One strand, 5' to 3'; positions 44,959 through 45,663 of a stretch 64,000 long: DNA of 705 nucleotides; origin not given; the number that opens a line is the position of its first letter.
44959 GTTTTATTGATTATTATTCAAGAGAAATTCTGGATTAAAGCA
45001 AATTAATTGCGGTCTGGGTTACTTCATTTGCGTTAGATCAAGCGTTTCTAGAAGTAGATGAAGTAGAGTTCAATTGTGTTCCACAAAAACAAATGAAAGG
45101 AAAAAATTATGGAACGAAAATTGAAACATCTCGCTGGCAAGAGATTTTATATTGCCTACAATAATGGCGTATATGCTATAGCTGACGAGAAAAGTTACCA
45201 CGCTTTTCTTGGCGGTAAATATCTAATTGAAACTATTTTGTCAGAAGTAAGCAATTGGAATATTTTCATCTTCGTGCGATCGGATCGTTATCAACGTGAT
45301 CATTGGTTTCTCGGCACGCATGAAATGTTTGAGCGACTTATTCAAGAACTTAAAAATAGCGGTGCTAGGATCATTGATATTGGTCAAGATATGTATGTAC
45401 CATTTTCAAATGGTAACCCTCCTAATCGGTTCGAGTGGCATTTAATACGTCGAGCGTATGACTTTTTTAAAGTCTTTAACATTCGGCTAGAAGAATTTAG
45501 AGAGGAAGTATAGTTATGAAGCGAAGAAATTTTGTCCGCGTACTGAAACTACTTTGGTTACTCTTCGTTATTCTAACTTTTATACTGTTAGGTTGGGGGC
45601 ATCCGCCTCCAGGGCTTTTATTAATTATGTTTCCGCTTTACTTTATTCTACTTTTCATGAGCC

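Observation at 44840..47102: Four-gene cassette of unknown function inserted after fusA (where tuf is expected), bounded by a 20-nt direct repeat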

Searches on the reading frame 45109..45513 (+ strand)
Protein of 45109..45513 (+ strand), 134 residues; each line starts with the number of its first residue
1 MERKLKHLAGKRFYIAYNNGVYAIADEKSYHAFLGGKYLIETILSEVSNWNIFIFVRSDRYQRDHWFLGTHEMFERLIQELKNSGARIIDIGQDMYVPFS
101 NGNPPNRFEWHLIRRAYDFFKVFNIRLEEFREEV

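Call 9: search_protein_families(library=pfam, proteins=[window:45109-45513:+], max_evalue=1)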
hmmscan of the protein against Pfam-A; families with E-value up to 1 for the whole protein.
window:45109-45513:+ (134 aa): 0 families

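Call 11: find_encoding_contigs(protein=window:45109-45513:+, flank=10000, max_places=10)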
Protein window:45109-45513:+ (134 aa): no gene with exactly this product is on record in the collection.

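Call 14: search_protein_families(library=phrogs, proteins=[window:45109-45513:+], max_evalue=1)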
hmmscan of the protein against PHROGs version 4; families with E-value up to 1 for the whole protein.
window:45109-45513:+ (134 aa): 1 family
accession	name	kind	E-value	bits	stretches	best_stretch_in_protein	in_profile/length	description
phrog_16148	-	unknown function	0.077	14.1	0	92-111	31-51/54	-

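Call 15: search_protein_families(library=padloc, proteins=[window:45109-45513:+], max_evalue=1)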
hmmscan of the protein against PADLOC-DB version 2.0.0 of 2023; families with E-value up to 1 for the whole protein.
window:45109-45513:+ (134 aa): 1 family
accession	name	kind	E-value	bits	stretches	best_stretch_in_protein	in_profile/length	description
PDLC01923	CARF6--CARF_CARF_CARF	-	0.012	12.7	1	37-115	146-218/299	-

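Call 16: search_protein_families(library=ncbifam, proteins=[window:45109-45513:+], max_evalue=1)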
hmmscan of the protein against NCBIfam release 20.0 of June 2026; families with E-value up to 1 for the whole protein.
window:45109-45513:+ (134 aa): 1 family
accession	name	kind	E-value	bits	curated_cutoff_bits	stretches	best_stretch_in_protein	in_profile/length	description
NF045483.1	IsozizSyn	equivalog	0.1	11.6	675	1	18-82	57-122/361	epi-isozizaene synthase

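Call 30: search_protein_representatives(protein=window:45109-45510:+)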
Query: 134 residues. Proteins with E-value up to 0.001 (for the whole library): 32; up to 1e-10: 4; up to 1e-30: 2. The best 32 are listed.
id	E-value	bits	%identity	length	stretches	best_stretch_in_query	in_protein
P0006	1.9e-57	209.1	70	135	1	1-132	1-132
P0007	4.8e-39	149.5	56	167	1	11-134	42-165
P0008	5.1e-23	97.6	45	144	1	2-129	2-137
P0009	3.8e-14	68.9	38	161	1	4-131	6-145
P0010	3.9e-08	49.4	42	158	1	7-103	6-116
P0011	6.5e-08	48.7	44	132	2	51-103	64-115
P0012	1.4e-07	47.6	35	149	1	6-109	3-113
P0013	2.0e-07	47.1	43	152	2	45-127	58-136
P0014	6.9e-07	45.4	37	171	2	44-121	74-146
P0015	7.5e-07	45.3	37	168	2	40-121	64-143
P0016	1.3e-06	44.5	37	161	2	52-129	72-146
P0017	3.5e-06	43.1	44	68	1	77-130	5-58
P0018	4.7e-06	42.7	42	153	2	51-104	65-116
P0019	4.8e-06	42.6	39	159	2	40-102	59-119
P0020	8.8e-06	41.8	35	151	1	6-129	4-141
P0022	1.4e-05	41.1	40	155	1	9-105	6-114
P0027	6.8e-05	38.9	38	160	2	43-133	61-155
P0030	1.2e-04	38.1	45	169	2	51-102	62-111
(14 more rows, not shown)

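Call 46: find_encoding_contigs(protein=P0007, flank=8000)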
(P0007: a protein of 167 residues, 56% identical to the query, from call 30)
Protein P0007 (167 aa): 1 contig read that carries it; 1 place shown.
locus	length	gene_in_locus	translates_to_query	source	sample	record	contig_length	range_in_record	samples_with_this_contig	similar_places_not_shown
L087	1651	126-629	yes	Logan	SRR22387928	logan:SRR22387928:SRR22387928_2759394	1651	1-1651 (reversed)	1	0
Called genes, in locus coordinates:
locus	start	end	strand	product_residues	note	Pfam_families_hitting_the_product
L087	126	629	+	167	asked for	-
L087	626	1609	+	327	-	-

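Call 56: search_solved_structures(query=A7, max_evalue=1)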
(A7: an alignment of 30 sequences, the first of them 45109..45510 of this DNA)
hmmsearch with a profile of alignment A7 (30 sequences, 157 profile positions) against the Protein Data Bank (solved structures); distinct sequences matched with E-value up to 1: 0.

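Call 58: search_protein_families(library=pfam, alignment_id=A7, max_evalue=0.1)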
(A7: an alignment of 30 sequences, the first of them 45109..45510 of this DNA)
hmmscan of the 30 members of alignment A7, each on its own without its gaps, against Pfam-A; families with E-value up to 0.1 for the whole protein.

A. member 1, window:45109-45510:+ (134 aa): 0 families

B. families by the number of members that match (of 30 scanned): 4 families
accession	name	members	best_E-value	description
PF02209.24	VHP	1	0.019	Villin headpiece domain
PF19250.5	DUF5898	1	0.054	Family of unknown function (DUF5898)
PF06732.16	Pescadillo_N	1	0.055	Pescadillo N-terminus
PF14791.11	DNA_pol_B_thumb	1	0.084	DNA polymerase beta thumb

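Call 59: find_encoding_contigs(protein=P0008, flank=6000, max_places=4)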
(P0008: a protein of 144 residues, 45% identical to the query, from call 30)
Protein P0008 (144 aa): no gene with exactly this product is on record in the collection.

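Call 60: find_encoding_contigs(protein=P0020, flank=6000, max_places=4)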
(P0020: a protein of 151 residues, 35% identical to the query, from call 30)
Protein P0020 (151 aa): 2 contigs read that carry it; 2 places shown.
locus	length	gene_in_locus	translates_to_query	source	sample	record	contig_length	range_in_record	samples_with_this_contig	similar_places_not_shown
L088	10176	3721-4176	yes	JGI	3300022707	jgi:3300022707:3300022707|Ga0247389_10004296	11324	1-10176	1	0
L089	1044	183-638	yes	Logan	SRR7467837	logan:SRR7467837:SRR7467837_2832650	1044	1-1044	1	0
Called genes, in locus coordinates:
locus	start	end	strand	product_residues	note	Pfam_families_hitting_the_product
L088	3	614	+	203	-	?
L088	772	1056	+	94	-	PF04014:MazE_antitoxin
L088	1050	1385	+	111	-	PF02452:PemK_toxin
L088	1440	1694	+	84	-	-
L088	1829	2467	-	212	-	-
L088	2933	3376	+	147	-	PF00805:Pentapeptide (weak), PF13599:Pentapeptide_4, PF13576:Pentapeptide_3 (faint), PF00805:Pentapeptide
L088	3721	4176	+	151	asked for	-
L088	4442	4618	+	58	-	-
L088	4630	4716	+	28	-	-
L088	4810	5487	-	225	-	-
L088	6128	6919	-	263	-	-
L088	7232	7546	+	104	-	-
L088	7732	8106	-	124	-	-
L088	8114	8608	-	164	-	PF06114:Peptidase_M78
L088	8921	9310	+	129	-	-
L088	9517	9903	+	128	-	PF02452:PemK_toxin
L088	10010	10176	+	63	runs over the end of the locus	-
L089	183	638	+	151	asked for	-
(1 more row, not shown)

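Call 61: predict_structure(alignment_id=A7)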
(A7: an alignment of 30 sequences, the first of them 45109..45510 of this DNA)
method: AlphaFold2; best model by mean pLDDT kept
length: 134 residues; sequences in the alignment: 30
mean_pLDDT: 89.4   pTM: 0.84
mean pLDDT of the five models: 89.4, 89.4, 88.9, 88.2, 87.9
residues with pLDDT >= 90: 99; 70-90: 19; 50-70: 15; < 50: 1
segments of 3 or more residues with pLDDT < 50: none
pLDDT, mean of each block of 10 residues (from residue 1): 84 97 95 72 72 96 95 96 97 91 91 94 93 63
secondary structure, 60 per line:
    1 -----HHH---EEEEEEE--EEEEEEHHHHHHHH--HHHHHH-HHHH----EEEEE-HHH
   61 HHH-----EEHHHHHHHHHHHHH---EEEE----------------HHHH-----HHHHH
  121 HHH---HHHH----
elements in order: E12-18 E21-26 H27-34 H37-42 H44-47 E52-56 H58-63 H71-83 E87-90 H107-110 H116-123 H127-130

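Call 63: find_encoding_contigs(protein=P0009, flank=6000, max_places=4)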
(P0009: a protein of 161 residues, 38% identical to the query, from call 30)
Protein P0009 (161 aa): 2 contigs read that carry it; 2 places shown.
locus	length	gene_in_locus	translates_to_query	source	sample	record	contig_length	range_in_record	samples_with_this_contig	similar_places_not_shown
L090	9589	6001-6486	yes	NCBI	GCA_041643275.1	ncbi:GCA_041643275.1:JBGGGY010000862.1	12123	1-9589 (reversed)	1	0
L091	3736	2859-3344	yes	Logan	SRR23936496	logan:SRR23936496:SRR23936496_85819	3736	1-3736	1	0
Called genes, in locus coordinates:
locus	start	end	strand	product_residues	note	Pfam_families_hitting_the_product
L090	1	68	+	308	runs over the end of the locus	PF00070:Pyr_redox (faint), PF01134:GIDA (faint), PF07992:Pyr_redox_2, PF12831:FAD_oxidored (weak), PF13434:Lys_Orn_oxgnase (faint), PF13738:Pyr_redox_3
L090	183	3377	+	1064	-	-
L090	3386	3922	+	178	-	PF13473:Cupredoxin_1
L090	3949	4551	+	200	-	-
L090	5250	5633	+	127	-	-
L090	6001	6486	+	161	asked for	-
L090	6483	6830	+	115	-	-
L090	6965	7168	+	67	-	-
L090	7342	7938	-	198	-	PF21176:RecR_HhH (faint), PF21175:RecR_C (weak)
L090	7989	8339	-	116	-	PF05635:23S_rRNA_IVP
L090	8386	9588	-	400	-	?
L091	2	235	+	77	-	?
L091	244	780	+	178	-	PF13473:Cupredoxin_1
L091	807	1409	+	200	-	-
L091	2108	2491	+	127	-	-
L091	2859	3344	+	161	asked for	-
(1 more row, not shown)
